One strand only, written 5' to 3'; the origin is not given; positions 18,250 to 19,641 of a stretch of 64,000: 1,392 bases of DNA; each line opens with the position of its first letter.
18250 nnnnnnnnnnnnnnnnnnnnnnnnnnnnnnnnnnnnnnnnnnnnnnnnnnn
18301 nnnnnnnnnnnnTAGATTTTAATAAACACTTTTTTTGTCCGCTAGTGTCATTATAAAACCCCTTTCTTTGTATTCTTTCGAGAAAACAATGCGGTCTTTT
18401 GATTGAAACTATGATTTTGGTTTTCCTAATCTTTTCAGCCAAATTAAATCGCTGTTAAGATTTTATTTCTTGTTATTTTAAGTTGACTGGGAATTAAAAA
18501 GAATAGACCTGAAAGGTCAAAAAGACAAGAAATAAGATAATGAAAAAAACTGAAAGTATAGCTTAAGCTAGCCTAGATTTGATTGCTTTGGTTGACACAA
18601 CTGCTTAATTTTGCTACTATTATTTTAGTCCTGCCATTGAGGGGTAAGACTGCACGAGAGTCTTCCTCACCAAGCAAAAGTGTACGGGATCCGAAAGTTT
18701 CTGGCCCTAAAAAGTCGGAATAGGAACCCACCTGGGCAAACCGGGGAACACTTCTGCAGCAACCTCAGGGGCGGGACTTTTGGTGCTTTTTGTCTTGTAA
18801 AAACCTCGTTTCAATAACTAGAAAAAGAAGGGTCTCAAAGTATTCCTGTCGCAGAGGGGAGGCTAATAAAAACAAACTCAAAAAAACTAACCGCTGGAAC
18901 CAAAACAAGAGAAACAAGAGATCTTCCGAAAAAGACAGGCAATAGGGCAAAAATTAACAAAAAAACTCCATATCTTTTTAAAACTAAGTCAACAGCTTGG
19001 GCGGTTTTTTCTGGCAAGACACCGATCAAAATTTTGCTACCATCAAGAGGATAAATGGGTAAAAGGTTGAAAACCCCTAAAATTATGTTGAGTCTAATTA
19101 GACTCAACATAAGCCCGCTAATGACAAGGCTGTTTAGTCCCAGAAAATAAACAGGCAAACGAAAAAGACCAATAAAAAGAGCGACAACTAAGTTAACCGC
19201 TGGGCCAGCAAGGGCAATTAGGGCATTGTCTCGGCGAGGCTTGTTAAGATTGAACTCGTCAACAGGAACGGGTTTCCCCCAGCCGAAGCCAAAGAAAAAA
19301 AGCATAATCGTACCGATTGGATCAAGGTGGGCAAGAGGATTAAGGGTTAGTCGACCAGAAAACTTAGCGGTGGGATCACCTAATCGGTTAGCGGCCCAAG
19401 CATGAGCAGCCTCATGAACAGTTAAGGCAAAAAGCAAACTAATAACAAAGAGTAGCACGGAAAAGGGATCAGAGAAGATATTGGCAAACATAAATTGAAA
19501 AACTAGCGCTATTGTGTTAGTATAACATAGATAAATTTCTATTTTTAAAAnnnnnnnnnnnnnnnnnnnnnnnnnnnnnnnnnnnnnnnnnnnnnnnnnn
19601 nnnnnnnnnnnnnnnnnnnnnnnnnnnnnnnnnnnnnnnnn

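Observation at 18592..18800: Promoter-driven, non-coding, structured ~165-nt RNA candidate downstream of rplA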

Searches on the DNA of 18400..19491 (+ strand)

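Call 4: search_rna_families(source=window, start=18400, end=19000, threshold=evalue, max_evalue=10, show_alignments=6)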
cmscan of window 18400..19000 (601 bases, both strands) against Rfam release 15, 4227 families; matches with E-value up to 10: 6.
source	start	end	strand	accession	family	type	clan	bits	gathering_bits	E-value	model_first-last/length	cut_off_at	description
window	18625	18781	+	RF00013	6S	Gene;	-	20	46.4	0.067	1-187/187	no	6S / SsrS RNA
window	18428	18530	+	RF02528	SSRC41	Gene; sRNA;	-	19.5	60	8.4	1-111/111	no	Streptococcus sRNA SSRC41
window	18400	18460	+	RF00273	SNORD59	Gene; snRNA; snoRNA; CD-box;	CL00065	17.9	45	0.98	11-73/73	5'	Small nucleolar RNA SNORD59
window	18423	18455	-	RF02914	DUF805b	Cis-reg;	CL00115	16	35.6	0.09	1-35/35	no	DUF805b RNA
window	18442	18499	+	RF03995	mir-7957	Gene; miRNA;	-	15.6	76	7.1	1-59/59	no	mir-7957 microRNA precursor family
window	18974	18990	-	RF02444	SpR10_sRNA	Gene; sRNA;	-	13.1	50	7.9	15-31/47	no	Streptococcus sRNA SpR10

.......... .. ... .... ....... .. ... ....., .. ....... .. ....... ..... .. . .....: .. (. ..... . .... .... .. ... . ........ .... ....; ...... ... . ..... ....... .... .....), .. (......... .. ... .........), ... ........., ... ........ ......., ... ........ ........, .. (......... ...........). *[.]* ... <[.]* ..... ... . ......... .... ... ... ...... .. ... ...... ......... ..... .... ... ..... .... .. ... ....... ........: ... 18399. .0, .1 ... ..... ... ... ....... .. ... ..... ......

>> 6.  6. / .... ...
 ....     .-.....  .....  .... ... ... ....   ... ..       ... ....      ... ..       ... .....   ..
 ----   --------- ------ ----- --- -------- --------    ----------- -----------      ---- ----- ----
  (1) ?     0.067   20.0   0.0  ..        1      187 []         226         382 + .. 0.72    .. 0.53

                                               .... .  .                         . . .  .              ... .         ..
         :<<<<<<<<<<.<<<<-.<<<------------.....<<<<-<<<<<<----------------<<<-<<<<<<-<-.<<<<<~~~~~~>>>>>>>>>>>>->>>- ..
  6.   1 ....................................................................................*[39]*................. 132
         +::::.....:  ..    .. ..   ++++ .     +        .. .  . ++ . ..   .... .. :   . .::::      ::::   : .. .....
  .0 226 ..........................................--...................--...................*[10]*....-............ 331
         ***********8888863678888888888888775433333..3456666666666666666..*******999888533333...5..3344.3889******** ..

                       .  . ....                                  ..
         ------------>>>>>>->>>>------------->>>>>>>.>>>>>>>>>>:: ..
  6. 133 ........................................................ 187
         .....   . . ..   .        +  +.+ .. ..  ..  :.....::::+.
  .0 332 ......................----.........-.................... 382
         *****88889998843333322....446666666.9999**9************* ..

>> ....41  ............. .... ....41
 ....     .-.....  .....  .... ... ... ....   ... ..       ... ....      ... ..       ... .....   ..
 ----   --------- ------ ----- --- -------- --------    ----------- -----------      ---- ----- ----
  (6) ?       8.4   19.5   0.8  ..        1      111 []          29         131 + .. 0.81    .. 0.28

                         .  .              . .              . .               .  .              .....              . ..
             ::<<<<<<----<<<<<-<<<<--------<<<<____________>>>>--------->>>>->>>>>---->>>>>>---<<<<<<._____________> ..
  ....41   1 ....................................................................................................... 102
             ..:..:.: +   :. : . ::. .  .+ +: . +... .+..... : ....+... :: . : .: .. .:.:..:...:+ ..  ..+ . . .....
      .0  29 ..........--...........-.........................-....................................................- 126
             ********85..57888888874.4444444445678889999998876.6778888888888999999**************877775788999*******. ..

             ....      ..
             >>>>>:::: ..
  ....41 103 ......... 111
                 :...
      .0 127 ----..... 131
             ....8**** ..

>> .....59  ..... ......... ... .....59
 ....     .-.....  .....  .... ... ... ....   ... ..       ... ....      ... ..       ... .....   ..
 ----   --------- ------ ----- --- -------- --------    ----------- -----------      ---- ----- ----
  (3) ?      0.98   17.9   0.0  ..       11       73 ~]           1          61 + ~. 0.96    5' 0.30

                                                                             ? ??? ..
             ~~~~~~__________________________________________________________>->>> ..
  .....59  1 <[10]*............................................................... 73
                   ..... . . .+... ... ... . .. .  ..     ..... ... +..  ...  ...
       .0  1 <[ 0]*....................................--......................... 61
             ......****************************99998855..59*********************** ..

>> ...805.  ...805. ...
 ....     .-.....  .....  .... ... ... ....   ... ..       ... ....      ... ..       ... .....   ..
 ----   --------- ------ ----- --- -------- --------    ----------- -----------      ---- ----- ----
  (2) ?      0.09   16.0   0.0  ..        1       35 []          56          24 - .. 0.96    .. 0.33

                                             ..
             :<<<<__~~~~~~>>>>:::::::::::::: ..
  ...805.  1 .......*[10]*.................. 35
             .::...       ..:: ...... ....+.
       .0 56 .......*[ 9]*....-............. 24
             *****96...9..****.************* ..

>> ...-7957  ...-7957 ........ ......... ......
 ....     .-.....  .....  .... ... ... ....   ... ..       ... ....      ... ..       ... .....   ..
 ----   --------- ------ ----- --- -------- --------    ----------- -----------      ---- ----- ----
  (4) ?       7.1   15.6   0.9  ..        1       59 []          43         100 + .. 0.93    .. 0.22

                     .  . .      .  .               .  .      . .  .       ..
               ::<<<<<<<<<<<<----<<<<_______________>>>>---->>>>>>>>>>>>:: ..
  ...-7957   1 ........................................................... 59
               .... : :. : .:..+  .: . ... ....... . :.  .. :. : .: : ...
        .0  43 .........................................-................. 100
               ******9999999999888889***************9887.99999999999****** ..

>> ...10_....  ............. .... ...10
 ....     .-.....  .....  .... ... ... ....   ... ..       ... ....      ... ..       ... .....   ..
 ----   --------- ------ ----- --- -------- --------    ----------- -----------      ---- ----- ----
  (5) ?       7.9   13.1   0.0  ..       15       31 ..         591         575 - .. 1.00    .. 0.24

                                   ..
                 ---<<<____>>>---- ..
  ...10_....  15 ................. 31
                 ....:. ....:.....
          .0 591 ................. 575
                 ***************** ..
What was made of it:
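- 18627..18781 (+): Predicted 155-nt 6S-type RNA. The 5' end is inferred from the -10 spacing (A18627 or G18628). The 3' end is inferred from the U-tract that follows the closing stem. Rfam 6S full-length alignment covers 18625-18781 (call 4).
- On Bacterial SRP RNA (4.5S): No SRP family matches at E<=10 (call 4).
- On RNase P RNA: No match at E<=10 (call 4).
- RF00013 is the best Rfam match and aligns full length (20.0 bits, E 0.067; call 4). None of these families matches, even at E<=10 with permissive filters (call 4).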

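Call 29: build_rna_model(alignment_id=A4)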
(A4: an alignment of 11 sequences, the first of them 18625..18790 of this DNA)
Model R1 built from alignment A4 (11 sequences, 179 columns); structure: RNAalifold consensus.
model positions 168; base pairs 47; branch points 2; effective number of sequences 1.36; information 0.59 bits per position. Calibrated on 0.2 Mb of random sequence (short: E-values are rough).
structure used (alignment columns):
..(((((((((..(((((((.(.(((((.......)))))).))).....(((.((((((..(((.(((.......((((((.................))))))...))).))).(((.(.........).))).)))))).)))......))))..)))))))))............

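Call 31: search_with_rna_model(model_id=R1, sources=[window, L013, L014, L017, L018, L019, L020, L021, L022, L023, L024, L025, L026, L027, L028, L029, L030, L031, L032, L033, L034, L035, L036, L037, L038, L039, L040, L041, L042, L043, L044, L045, L046, L047, L048, L049, L050, L051, L052, L053, L054, L055, L056, L057, L058, L059, L060, L061, L062, L063, L064, L065, L066, L067, L068, L069, L070, L071, L072, L073, L074, L075, L076, L077, L078, L079, L080, L081, L082, L083, L084, L085, L086, L087, L088, L089, L090, L091, L092, L093, L094], max_evalue=10)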
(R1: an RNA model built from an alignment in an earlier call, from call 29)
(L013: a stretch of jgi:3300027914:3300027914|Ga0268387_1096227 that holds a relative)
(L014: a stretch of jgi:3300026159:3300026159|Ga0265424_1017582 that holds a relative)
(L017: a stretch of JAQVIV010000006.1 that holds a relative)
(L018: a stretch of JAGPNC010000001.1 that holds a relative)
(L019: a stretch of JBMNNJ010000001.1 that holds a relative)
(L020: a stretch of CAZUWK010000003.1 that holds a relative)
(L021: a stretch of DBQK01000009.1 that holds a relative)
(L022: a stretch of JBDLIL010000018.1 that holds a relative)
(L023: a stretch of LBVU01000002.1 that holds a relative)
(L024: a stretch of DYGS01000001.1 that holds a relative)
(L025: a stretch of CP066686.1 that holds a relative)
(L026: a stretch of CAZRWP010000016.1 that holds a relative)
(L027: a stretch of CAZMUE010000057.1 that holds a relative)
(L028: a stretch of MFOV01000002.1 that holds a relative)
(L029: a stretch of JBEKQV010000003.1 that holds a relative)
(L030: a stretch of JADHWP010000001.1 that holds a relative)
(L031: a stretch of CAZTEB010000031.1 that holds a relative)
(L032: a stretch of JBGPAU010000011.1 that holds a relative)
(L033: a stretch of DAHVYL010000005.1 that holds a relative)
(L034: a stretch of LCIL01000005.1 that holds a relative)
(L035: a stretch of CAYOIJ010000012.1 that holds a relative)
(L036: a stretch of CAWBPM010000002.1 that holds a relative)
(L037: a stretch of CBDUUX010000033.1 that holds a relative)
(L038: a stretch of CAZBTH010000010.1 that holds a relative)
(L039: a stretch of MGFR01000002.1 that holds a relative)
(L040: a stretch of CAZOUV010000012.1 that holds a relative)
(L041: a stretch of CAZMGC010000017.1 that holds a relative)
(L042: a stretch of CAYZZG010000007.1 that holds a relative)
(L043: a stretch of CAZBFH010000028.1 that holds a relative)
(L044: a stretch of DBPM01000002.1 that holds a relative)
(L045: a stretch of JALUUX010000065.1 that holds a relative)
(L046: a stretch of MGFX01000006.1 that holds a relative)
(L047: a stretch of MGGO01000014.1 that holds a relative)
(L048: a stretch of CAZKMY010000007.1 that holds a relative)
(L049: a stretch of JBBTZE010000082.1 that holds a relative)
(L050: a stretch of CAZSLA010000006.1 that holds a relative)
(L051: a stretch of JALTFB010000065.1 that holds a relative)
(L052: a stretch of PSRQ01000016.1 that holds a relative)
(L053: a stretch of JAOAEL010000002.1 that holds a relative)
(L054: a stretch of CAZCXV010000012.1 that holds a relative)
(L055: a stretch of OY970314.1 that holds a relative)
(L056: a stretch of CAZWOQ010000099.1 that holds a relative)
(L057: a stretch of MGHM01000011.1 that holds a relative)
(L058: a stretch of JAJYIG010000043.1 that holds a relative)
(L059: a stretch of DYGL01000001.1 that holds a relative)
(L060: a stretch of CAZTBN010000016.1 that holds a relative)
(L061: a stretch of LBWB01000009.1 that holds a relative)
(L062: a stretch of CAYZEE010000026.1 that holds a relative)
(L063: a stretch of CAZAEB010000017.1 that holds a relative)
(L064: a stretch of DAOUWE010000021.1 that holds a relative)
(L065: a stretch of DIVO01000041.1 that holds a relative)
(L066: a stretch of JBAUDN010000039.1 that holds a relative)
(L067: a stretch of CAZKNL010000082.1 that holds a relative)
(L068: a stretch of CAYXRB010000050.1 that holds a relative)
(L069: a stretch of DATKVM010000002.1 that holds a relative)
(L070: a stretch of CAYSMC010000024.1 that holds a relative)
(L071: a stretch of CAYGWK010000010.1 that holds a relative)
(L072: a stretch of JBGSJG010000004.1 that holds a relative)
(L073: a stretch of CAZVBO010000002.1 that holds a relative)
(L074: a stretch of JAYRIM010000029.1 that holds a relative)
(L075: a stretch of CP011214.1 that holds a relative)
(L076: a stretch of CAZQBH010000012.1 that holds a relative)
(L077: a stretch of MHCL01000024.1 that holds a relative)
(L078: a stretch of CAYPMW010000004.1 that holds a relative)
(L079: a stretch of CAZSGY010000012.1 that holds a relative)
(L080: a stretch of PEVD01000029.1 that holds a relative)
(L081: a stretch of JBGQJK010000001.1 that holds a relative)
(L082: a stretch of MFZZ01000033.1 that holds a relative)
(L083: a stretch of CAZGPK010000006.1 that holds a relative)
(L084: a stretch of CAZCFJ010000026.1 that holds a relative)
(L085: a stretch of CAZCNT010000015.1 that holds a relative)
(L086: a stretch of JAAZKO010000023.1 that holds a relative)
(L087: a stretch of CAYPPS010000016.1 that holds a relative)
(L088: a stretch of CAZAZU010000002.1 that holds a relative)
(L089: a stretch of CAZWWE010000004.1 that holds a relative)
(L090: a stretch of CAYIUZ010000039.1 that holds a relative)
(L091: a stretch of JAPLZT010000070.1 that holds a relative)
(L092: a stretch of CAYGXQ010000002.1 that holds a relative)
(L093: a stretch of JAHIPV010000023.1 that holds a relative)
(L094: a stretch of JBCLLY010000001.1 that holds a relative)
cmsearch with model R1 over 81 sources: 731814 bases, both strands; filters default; matches with E-value up to 10: 13.
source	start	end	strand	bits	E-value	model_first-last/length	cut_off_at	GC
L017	5118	5285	+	185.8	2.6e-51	1-168/168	no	0.5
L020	3497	3665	+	185.4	3.3e-51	1-168/168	no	0.47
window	18625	18789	+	181.3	5.2e-50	1-168/168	no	0.53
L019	7649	7817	+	150.3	5.1e-41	1-168/168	no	0.44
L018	7585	7750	+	137.5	2.7e-37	1-168/168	no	0.49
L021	717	869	-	24.8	0.00014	1-168/168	no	0.5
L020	3488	3656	-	18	0.013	1-168/168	no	0.46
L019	7640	7808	-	15.9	0.054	1-168/168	no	0.44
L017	5109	5276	-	12.4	0.56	1-168/168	no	0.49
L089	8694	8727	-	11.3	1.1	1-168/168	no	0.44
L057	6818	6852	-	10.5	2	1-168/168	no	0.37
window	18616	18780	-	9.4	4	1-168/168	no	0.51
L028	698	802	-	9.4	4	52-134/168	no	0.37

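Call 37: search_with_rna_model(model_id=R1, sources=[L095, L096, L097, L098, L099, L100, L101, L102, L103, L104, L105, L106, L107, L108, L109, L110, L111, L112, L113, L114, L115, L116, L117, L118, L119, L120, L121, L122, L123, L124, L125, L126, L127, L128, L129, L130, L131, L132, L133, L134, L135, L136, L137, L138, L139, L140, L141, L142, L143, L144, L145, L146, L147, L148, L149, L150, L151, L152, L153, L154, L155, L156, L157, L158, L159, L160, L161, L162, L163, L164, L165, L166, L167, L168, L169, L170, L171, L172, L173, L174], max_evalue=10)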
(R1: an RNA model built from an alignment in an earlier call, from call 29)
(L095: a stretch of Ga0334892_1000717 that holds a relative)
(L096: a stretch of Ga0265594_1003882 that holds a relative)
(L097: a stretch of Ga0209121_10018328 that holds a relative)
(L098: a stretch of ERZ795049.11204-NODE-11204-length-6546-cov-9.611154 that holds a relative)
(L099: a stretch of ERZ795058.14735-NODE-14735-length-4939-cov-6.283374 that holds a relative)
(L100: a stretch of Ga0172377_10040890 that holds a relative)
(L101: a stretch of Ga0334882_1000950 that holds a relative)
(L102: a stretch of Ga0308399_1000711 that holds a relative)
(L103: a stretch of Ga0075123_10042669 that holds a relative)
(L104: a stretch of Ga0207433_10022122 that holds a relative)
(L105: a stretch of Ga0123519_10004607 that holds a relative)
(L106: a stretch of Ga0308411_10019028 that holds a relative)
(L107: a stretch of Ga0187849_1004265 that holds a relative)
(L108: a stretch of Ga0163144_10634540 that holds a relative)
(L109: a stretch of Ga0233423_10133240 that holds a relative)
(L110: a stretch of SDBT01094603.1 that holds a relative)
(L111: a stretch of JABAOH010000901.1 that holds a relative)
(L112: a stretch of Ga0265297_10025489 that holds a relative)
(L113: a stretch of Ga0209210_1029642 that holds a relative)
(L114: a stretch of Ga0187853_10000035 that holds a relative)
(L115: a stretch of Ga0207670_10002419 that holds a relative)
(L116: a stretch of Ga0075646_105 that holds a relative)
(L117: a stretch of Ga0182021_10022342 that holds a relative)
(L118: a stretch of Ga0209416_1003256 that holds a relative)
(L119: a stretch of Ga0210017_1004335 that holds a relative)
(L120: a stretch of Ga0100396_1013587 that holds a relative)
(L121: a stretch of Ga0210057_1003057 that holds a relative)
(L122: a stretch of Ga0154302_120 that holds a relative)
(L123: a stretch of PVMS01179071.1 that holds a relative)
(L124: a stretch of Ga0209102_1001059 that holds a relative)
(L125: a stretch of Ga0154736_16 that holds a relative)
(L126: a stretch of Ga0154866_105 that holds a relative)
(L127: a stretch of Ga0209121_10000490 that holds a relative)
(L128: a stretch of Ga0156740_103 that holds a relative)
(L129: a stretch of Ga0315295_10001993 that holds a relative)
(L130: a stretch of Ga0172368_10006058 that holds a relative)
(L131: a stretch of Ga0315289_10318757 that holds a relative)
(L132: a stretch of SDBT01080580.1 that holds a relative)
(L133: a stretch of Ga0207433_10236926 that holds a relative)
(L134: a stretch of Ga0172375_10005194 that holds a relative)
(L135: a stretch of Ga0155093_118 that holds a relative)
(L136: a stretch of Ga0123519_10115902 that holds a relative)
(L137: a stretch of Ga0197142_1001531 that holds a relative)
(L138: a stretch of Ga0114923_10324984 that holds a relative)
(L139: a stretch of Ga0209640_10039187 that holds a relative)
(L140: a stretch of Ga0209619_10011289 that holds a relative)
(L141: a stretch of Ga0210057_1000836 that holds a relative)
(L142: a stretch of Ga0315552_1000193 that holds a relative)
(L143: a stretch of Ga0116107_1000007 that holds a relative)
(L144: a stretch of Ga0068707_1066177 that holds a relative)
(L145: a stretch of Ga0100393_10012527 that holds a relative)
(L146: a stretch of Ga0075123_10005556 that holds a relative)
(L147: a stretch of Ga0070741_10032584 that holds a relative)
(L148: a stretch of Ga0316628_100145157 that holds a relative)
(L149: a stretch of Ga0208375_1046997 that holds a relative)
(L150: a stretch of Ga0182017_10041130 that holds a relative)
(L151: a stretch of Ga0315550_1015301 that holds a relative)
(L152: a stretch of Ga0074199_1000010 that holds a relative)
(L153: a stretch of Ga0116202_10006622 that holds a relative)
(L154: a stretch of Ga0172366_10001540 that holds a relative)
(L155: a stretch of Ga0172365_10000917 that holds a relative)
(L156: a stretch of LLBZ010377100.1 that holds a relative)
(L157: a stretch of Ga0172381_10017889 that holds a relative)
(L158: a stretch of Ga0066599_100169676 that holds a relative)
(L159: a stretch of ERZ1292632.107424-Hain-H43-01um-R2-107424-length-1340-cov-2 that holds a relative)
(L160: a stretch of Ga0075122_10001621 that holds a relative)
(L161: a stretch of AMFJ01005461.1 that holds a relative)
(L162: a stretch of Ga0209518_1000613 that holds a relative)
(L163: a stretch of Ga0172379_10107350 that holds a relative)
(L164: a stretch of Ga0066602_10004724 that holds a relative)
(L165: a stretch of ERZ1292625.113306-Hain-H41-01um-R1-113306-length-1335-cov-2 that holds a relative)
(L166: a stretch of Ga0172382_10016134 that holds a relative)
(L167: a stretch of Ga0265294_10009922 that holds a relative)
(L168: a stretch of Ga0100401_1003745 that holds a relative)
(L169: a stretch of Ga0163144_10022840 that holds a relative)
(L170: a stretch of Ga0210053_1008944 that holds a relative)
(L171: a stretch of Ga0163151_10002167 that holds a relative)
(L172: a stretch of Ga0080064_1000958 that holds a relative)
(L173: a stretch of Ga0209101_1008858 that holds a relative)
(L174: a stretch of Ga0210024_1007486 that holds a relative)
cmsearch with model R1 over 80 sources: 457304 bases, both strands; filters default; matches with E-value up to 10: 19.
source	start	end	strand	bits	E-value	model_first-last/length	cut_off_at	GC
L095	818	986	+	185.4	2.1e-51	1-168/168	no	0.47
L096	3884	4052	+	178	3.1e-49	1-168/168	no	0.5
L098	3037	3205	+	150.9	2.2e-41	1-168/168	no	0.44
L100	4344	4460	+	89.9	1.1e-23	1-117/168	3'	0.46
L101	203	355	-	24.8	8.6e-05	1-168/168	no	0.5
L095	809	977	-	18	0.0082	1-168/168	no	0.46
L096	3875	4043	-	17.9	0.0086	1-168/168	no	0.49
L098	3028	3196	-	14.9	0.066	1-168/168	no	0.45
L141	6822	6866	-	13.8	0.13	1-168/168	no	0.42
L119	4888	5049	-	12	0.44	1-168/168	no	0.48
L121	4888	5049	-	12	0.44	1-168/168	no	0.48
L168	2958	3015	+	11.9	0.46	1-168/168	no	0.38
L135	6318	6352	-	10.5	1.2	1-168/168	no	0.37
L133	704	734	-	9.8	1.9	1-168/168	no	0.32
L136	192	222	-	9.8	1.9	1-168/168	no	0.32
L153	4362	4446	-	8.5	4.7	1-168/168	no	0.31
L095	3491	3556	+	7.5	8.8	1-168/168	no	0.41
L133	559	606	-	7.5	9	1-168/168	no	0.56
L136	47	94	-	7.5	9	1-168/168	no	0.56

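Call 44: build_rna_model(alignment_id=A5, structure=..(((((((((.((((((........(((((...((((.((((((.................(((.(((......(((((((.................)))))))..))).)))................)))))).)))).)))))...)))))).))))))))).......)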
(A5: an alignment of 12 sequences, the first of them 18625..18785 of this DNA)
Model R2 built from alignment A5 (12 sequences, 174 columns); structure: as given.
model positions 164; base pairs 43; branch points 0; effective number of sequences 1.46; information 0.59 bits per position. Calibrated on 0.2 Mb of random sequence (short: E-values are rough).
structure used (alignment columns):
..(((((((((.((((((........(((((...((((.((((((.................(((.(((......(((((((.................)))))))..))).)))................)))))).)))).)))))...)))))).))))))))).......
